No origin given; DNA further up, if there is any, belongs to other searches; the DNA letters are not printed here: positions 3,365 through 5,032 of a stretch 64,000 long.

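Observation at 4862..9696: Type III R-M cassette is delimited by a 27-29 bp direct repeat that duplicates the start of the sensor-kinase gene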

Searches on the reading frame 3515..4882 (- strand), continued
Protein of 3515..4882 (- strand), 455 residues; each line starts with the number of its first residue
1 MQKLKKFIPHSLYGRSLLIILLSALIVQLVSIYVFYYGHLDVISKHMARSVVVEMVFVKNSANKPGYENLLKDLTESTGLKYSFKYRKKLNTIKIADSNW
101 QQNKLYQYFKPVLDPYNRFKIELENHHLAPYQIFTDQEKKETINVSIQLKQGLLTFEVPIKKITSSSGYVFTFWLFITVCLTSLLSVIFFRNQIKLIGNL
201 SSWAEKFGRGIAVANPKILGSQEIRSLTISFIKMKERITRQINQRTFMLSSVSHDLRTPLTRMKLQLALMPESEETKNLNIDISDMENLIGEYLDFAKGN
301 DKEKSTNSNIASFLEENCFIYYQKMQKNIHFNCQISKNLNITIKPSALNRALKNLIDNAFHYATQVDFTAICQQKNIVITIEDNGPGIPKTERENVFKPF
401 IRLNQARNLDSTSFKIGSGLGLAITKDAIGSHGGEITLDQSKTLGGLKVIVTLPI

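Call 56: find_encoding_contigs(protein=P0039, flank=10000, max_places=8)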
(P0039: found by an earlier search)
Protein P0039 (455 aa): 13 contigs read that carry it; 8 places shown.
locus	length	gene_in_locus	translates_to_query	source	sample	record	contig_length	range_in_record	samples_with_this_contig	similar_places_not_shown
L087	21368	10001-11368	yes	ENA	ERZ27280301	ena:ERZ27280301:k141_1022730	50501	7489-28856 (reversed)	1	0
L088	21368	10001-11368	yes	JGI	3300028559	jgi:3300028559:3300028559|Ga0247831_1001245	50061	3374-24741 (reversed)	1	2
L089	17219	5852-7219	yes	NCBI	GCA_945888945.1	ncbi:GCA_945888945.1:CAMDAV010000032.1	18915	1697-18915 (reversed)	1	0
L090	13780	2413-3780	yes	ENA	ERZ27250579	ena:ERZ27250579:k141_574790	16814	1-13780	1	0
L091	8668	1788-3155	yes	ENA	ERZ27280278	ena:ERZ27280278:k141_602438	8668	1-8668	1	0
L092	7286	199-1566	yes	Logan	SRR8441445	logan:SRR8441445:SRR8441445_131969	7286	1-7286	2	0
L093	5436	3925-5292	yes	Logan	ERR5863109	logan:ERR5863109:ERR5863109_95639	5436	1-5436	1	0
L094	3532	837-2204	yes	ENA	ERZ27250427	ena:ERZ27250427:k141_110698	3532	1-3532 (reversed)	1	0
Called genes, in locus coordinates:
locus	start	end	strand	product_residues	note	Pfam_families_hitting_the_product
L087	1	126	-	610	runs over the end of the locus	PF06480:FtsH_ext, PF00004:AAA, PF17862:AAA_lid_3, PF01434:Peptidase_M41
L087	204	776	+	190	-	PF01812:5-FTHF_cyc-lig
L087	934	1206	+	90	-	PF00216:Bac_DNA_binding, PF18291:HU-HIG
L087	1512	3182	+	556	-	PF04851:ResIII, PF00270:DEAD, PF00271:Helicase_C, PF03880:DbpA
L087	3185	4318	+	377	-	PF18072:FGAR-AT_linker, PF00586:AIRS, PF02769:AIRS_C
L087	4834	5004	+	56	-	-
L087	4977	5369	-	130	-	PF02416:TatA_B_E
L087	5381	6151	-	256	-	PF02463:SMC_N (faint), PF00005:ABC_tran, PF13304:AAA_21 (faint)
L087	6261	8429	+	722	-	PF02384:N6_Mtase, PF07669:Eco57I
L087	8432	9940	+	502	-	-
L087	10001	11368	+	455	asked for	PF00512:HisKA, PF02518:HATPase_c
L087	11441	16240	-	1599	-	PF21075:GDH_ACT1, PF21073:GDH_HM1, PF21076:GDH_ACT2, PF21079:GDH_HM2, PF21077:GDH_ACT3, PF21078:GDH_HM3, PF05088:Bac_GDH_CD, PF21074:GDH_C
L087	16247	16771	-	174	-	PF05198:IF3_N, PF00707:IF3_C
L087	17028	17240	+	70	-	-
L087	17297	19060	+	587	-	PF03485:Arg_tRNA_synt_N, PF00750:tRNA-synt_1d, PF01406:tRNA-synt_1e (faint), PF01921:tRNA-synt_1f (faint), PF09334:tRNA-synt_1g (faint), PF00133:tRNA-synt_1 (weak), PF05746:DALR_1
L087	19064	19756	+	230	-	PF05036:SPOR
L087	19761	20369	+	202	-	PF02132:RecR_ZnF (weak), PF01751:Toprim (weak), PF13662:Toprim_4, PF21175:RecR_C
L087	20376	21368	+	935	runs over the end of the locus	-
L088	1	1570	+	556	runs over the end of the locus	PF04851:ResIII, PF00270:DEAD, PF00271:Helicase_C, PF03880:DbpA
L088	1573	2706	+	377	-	PF18072:FGAR-AT_linker, PF00586:AIRS, PF02769:AIRS_C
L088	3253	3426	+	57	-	-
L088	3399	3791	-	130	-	PF02416:TatA_B_E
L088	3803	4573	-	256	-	PF02463:SMC_N (faint), PF00005:ABC_tran, PF13304:AAA_21 (faint)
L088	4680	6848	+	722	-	PF02384:N6_Mtase, PF07669:Eco57I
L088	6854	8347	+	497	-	-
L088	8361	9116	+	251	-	PF12950:TaqI_C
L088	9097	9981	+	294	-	PF04480:DUF559, PF18741:MTES_1575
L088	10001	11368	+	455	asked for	PF00512:HisKA, PF02518:HATPase_c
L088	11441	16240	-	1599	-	PF21075:GDH_ACT1, PF21073:GDH_HM1, PF21076:GDH_ACT2, PF21079:GDH_HM2, PF21077:GDH_ACT3, PF21078:GDH_HM3, PF05088:Bac_GDH_CD, PF21074:GDH_C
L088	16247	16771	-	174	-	PF05198:IF3_N, PF00707:IF3_C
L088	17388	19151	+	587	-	PF03485:Arg_tRNA_synt_N, PF00750:tRNA-synt_1d, PF01406:tRNA-synt_1e (faint), PF01921:tRNA-synt_1f (faint), PF09334:tRNA-synt_1g (faint), PF00133:tRNA-synt_1 (weak), PF05746:DALR_1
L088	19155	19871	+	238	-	-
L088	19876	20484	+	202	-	PF02132:RecR_ZnF (weak), PF01751:Toprim (weak), PF13662:Toprim_4, PF21175:RecR_C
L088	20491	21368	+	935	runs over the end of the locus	-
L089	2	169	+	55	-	?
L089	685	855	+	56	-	-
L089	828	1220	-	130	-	PF02416:TatA_B_E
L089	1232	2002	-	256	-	PF02463:SMC_N (faint), PF00005:ABC_tran, PF13304:AAA_21 (faint)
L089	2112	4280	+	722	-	PF02384:N6_Mtase, PF07669:Eco57I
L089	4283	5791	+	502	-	-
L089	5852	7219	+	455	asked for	PF00512:HisKA, PF02518:HATPase_c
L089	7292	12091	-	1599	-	PF21075:GDH_ACT1, PF21073:GDH_HM1, PF21076:GDH_ACT2, PF21079:GDH_HM2, PF21077:GDH_ACT3, PF21078:GDH_HM3, PF05088:Bac_GDH_CD, PF21074:GDH_C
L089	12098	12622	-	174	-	PF05198:IF3_N, PF00707:IF3_C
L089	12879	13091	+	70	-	-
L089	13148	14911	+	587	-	PF03485:Arg_tRNA_synt_N, PF00750:tRNA-synt_1d, PF01406:tRNA-synt_1e (faint), PF01921:tRNA-synt_1f (faint), PF09334:tRNA-synt_1g (faint), PF00133:tRNA-synt_1 (weak), PF05746:DALR_1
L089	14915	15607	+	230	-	PF05036:SPOR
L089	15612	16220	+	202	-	PF02132:RecR_ZnF (weak), PF01751:Toprim (weak), PF13662:Toprim_4, PF21175:RecR_C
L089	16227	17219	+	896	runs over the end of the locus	?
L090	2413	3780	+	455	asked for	PF00512:HisKA, PF02518:HATPase_c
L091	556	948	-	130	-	PF02416:TatA_B_E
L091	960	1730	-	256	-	PF02463:SMC_N (faint), PF00005:ABC_tran, PF13304:AAA_21 (faint)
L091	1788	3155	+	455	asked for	PF00512:HisKA, PF02518:HATPase_c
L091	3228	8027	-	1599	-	PF21075:GDH_ACT1, PF21073:GDH_HM1, PF21076:GDH_ACT2, PF21079:GDH_HM2, PF21077:GDH_ACT3, PF21078:GDH_HM3, PF05088:Bac_GDH_CD, PF21074:GDH_C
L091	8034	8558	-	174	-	PF05198:IF3_N, PF00707:IF3_C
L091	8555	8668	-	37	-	?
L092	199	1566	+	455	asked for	PF00512:HisKA, PF02518:HATPase_c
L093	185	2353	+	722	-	PF02384:N6_Mtase, PF07669:Eco57I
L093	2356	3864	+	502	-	-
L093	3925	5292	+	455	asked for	PF00512:HisKA, PF02518:HATPase_c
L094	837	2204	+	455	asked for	PF00512:HisKA, PF02518:HATPase_c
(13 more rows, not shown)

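Call 63: find_encoding_contigs(protein=P0042, flank=8000, max_places=4)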
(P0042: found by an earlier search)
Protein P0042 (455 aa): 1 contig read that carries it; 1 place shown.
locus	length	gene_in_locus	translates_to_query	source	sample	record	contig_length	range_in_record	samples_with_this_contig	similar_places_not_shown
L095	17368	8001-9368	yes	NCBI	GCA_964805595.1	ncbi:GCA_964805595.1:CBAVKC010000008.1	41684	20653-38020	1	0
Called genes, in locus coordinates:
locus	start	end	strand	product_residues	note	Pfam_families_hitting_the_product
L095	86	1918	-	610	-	PF06480:FtsH_ext, PF00004:AAA, PF17862:AAA_lid_3, PF01434:Peptidase_M41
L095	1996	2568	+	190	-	PF01812:5-FTHF_cyc-lig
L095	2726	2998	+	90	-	PF00216:Bac_DNA_binding, PF18291:HU-HIG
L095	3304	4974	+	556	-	PF04851:ResIII, PF00270:DEAD, PF00271:Helicase_C, PF03880:DbpA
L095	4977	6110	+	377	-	PF18072:FGAR-AT_linker, PF00586:AIRS, PF02769:AIRS_C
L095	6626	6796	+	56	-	-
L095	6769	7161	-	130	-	PF02416:TatA_B_E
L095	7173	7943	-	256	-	PF02463:SMC_N (faint), PF00005:ABC_tran, PF13304:AAA_21 (faint)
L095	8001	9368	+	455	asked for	PF00512:HisKA, PF02518:HATPase_c, PF13589:HATPase_c_3 (faint)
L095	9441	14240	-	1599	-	PF21075:GDH_ACT1, PF21073:GDH_HM1, PF21076:GDH_ACT2, PF21079:GDH_HM2, PF21077:GDH_ACT3, PF21078:GDH_HM3, PF05088:Bac_GDH_CD, PF21074:GDH_C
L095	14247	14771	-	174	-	PF05198:IF3_N, PF00707:IF3_C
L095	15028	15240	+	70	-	-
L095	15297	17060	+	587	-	PF03485:Arg_tRNA_synt_N, PF00750:tRNA-synt_1d, PF01406:tRNA-synt_1e (faint), PF01921:tRNA-synt_1f (faint), PF09334:tRNA-synt_1g (faint), PF00133:tRNA-synt_1 (weak), PF05746:DALR_1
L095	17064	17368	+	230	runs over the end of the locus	PF05036:SPOR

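Call 64: find_encoding_contigs(protein=P0035, flank=8000, max_places=4)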
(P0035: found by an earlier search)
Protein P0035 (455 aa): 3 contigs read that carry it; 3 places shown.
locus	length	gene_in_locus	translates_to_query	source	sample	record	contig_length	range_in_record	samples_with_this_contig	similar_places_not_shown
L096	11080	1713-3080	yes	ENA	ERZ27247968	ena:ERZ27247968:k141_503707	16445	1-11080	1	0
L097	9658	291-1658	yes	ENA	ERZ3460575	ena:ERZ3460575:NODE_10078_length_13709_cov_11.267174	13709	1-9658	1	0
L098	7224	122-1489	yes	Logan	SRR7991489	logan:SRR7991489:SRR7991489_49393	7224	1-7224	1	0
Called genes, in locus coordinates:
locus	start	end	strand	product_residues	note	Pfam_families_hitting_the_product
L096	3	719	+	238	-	?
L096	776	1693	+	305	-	PF04480:DUF559, PF18741:MTES_1575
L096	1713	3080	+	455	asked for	PF00512:HisKA, PF02518:HATPase_c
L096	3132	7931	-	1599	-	PF21075:GDH_ACT1, PF21073:GDH_HM1, PF21076:GDH_ACT2, PF21079:GDH_HM2, PF21077:GDH_ACT3, PF21078:GDH_HM3, PF05088:Bac_GDH_CD, PF21074:GDH_C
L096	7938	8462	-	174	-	PF05198:IF3_N, PF00707:IF3_C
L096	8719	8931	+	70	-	-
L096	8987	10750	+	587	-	PF03485:Arg_tRNA_synt_N, PF00750:tRNA-synt_1d, PF01406:tRNA-synt_1e (faint), PF01921:tRNA-synt_1f (faint), PF09334:tRNA-synt_1g (faint), PF00133:tRNA-synt_1 (weak), PF05746:DALR_1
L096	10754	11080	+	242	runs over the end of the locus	-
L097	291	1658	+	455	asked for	PF00512:HisKA, PF02518:HATPase_c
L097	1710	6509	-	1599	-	PF21075:GDH_ACT1, PF21073:GDH_HM1, PF21076:GDH_ACT2, PF21079:GDH_HM2, PF21077:GDH_ACT3, PF21078:GDH_HM3, PF05088:Bac_GDH_CD, PF21074:GDH_C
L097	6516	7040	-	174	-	PF05198:IF3_N, PF00707:IF3_C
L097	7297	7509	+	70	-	-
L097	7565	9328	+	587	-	PF03485:Arg_tRNA_synt_N, PF00750:tRNA-synt_1d, PF01406:tRNA-synt_1e (faint), PF01921:tRNA-synt_1f (faint), PF09334:tRNA-synt_1g (faint), PF00133:tRNA-synt_1 (weak), PF05746:DALR_1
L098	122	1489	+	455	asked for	PF00512:HisKA, PF02518:HATPase_c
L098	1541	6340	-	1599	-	PF21075:GDH_ACT1, PF21073:GDH_HM1, PF21076:GDH_ACT2, PF21079:GDH_HM2, PF21077:GDH_ACT3, PF21078:GDH_HM3, PF05088:Bac_GDH_CD, PF21074:GDH_C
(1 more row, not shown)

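Call 65: find_encoding_contigs(protein=P0041, flank=8000, max_places=4)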
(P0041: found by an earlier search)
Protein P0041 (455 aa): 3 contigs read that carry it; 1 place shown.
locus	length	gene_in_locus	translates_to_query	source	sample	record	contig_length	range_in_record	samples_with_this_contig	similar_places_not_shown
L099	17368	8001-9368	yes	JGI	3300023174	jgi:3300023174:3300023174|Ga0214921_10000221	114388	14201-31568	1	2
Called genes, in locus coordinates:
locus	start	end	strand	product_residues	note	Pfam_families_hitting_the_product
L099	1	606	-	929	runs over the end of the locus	PF00521:DNA_topoisoIV, PF03989:DNA_gyraseA_C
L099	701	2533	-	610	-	PF06480:FtsH_ext, PF00004:AAA, PF17862:AAA_lid_3, PF01434:Peptidase_M41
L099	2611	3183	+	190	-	PF01812:5-FTHF_cyc-lig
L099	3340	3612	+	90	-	PF00216:Bac_DNA_binding, PF18291:HU-HIG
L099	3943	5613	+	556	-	PF04851:ResIII, PF00270:DEAD, PF00271:Helicase_C, PF03880:DbpA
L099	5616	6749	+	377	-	PF18072:FGAR-AT_linker, PF00586:AIRS, PF02769:AIRS_C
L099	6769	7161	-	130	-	PF02416:TatA_B_E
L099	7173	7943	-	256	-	PF02463:SMC_N (faint), PF00005:ABC_tran, PF13304:AAA_21 (faint)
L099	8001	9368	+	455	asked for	PF00512:HisKA, PF02518:HATPase_c, PF13589:HATPase_c_3 (faint)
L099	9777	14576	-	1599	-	PF21075:GDH_ACT1, PF21073:GDH_HM1, PF21076:GDH_ACT2, PF21079:GDH_HM2, PF21077:GDH_ACT3, PF21078:GDH_HM3, PF05088:Bac_GDH_CD, PF21074:GDH_C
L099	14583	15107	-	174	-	PF05198:IF3_N, PF00707:IF3_C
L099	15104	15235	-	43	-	-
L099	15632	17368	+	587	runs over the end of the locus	PF03485:Arg_tRNA_synt_N, PF00750:tRNA-synt_1d, PF01406:tRNA-synt_1e (weak), PF09334:tRNA-synt_1g (faint), PF00133:tRNA-synt_1 (weak), PF05746:DALR_1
